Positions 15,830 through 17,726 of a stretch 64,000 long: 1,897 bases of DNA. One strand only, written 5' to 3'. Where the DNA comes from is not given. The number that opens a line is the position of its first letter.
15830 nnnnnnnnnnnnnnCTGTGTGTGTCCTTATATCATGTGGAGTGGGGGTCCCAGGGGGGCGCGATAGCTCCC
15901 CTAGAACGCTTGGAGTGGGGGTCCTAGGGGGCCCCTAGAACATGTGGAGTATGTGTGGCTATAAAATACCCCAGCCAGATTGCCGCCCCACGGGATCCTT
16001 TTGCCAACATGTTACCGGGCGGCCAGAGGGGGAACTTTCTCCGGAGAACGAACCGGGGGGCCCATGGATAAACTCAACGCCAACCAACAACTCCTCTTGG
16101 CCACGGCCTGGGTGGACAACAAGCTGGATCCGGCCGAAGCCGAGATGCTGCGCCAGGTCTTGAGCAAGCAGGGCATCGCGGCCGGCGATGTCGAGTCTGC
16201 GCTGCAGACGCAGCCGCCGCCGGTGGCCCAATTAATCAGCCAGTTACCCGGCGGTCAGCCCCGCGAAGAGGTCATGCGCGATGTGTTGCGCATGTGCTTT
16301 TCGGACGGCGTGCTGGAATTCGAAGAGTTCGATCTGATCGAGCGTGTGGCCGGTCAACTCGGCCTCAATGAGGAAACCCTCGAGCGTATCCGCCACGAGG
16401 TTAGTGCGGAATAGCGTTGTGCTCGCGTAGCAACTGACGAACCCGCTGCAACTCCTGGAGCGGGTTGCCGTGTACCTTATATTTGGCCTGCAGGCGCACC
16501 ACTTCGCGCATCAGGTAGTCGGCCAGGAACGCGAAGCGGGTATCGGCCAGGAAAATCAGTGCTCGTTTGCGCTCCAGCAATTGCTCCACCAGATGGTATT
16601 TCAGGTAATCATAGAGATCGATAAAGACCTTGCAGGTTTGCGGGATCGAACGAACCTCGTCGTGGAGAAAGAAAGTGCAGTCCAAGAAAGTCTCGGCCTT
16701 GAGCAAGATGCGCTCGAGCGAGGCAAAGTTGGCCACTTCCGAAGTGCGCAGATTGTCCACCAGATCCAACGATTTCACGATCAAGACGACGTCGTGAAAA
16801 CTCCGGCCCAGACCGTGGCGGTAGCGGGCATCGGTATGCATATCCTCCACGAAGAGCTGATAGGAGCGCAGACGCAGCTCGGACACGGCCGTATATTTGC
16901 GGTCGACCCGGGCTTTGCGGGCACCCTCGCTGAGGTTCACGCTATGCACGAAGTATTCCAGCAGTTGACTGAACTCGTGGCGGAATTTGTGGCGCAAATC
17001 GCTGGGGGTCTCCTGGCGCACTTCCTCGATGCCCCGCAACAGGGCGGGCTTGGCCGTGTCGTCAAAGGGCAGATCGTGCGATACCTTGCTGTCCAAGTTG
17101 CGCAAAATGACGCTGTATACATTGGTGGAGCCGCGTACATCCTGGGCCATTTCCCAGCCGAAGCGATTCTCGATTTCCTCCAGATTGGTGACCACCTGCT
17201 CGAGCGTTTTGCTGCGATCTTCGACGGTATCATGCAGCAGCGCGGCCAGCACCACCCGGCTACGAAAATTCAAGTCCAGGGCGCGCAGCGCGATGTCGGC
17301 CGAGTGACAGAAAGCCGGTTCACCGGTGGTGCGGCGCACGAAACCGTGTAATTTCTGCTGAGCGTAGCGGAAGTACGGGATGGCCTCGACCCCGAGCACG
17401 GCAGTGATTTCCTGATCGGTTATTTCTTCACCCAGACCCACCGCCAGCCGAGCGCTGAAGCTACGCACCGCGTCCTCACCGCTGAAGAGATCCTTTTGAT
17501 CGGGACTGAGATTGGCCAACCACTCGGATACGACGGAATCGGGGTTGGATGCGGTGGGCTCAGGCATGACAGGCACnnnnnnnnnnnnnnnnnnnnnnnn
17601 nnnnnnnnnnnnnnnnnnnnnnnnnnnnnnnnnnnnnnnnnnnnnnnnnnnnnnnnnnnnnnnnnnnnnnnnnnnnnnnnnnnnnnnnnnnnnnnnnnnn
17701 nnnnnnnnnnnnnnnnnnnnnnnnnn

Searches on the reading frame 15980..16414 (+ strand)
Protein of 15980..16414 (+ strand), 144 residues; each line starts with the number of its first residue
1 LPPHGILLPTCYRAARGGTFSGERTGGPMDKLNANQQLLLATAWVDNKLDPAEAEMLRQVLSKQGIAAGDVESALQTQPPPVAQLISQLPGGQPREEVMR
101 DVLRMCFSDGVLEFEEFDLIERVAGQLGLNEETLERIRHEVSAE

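Call 5: search_protein_families(library=pfam, proteins=[window:15980-16414:+], max_evalue=0.1)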
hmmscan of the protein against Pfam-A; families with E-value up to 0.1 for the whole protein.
window:15980-16414:+ (144 aa): 2 families
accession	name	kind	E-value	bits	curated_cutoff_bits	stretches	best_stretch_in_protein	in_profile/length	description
PF05099.18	TerB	-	2.8e-09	37.7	24.4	1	38-139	7-118/118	Tellurite resistance protein TerB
PF01323.26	DSBA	-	0.091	13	25.6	0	39-77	107-145/191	DSBA-like thioredoxin domain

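Call 6: search_protein_families(library=ncbifam, proteins=[window:15980-16414:+], max_evalue=0.1)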
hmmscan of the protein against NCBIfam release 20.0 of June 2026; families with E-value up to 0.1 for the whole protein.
window:15980-16414:+ (144 aa): 1 family
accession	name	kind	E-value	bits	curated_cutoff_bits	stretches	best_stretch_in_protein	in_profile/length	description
NF006948.0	PRK09430.1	equivalog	3e-05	23.7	162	0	37-77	134-174/267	co-chaperone DjlA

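Call 73: search_protein_families(library=pfam, proteins=[window:16064-16414:+], max_evalue=0.01)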
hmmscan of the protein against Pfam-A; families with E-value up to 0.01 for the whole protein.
window:16064-16414:+ (116 aa): 1 family
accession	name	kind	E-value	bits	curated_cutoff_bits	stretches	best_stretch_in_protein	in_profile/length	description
PF05099.18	TerB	-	1.2e-09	38.9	24.4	1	10-111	7-118/118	Tellurite resistance protein TerB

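Call 78: search_protein_families(library=padloc, proteins=[window:16064-16414:+], max_evalue=0.01)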
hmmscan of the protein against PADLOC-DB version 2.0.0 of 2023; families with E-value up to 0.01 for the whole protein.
window:16064-16414:+ (116 aa): 1 family
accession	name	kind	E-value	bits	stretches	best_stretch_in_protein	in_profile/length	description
PDLC05027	PDC-S48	-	1.1e-06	26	1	52-112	210-272/411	-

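Call 79: search_protein_families(library=phrogs, proteins=[window:16064-16414:+], max_evalue=0.01)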
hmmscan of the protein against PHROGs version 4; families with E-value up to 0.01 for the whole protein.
window:16064-16414:+ (116 aa): 1 family
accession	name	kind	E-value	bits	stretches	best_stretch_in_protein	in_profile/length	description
phrog_38027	-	transcription regulation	0.0016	19.5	1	9-59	53-103/143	transcriptional repressor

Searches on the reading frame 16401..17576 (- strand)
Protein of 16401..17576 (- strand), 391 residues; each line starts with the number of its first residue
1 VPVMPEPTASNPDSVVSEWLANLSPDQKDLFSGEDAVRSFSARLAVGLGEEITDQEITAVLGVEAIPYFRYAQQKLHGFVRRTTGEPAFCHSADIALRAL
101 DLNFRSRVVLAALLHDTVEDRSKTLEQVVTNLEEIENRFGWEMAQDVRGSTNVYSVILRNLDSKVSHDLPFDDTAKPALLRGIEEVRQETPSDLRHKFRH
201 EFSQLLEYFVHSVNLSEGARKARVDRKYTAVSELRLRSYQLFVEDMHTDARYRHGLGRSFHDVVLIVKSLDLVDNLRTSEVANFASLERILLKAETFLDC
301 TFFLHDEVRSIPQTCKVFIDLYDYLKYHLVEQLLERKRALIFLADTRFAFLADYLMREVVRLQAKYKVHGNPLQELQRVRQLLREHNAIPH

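Call 5: search_protein_families(library=pfam, proteins=[window:16401-17576:-], max_evalue=0.1)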
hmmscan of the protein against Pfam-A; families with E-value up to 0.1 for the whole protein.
window:16401-17576:- (391 aa): 3 families
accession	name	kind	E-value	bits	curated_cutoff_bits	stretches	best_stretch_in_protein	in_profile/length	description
PF13328.12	HD_4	-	3.9e-09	36.9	27.2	1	71-153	4-77/156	HD domain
PF01966.28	HD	-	8.7e-05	23.2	22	1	100-165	17-90/116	HD domain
PF18215.6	Rtt106_N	-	0.093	12.8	26.3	0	309-337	19-45/45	Histone chaperone Rtt106 N-terminal domain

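Call 6: search_protein_families(library=ncbifam, proteins=[window:16401-17576:-], max_evalue=0.1)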
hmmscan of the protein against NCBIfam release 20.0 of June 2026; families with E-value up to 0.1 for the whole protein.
window:16401-17576:- (391 aa): 2 families
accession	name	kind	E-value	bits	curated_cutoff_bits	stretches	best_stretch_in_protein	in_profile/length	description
TIGR00691.1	spoT_relA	subfamily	4e-10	38.7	499.2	1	74-156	6-81/687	RelA/SpoT family protein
NF008303.0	PRK11092.1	equivalog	5.8e-05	21.5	947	1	76-154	33-104/702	bifunctional GTP diphosphokinase/guanosine-3',5'-bis pyrophosphate 3'-pyrophosphohydrolase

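Call 78: search_protein_families(library=padloc, proteins=[window:16401-17576:-], max_evalue=0.01)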
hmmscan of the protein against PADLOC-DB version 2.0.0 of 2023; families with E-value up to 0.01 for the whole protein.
window:16401-17576:- (391 aa): 0 families
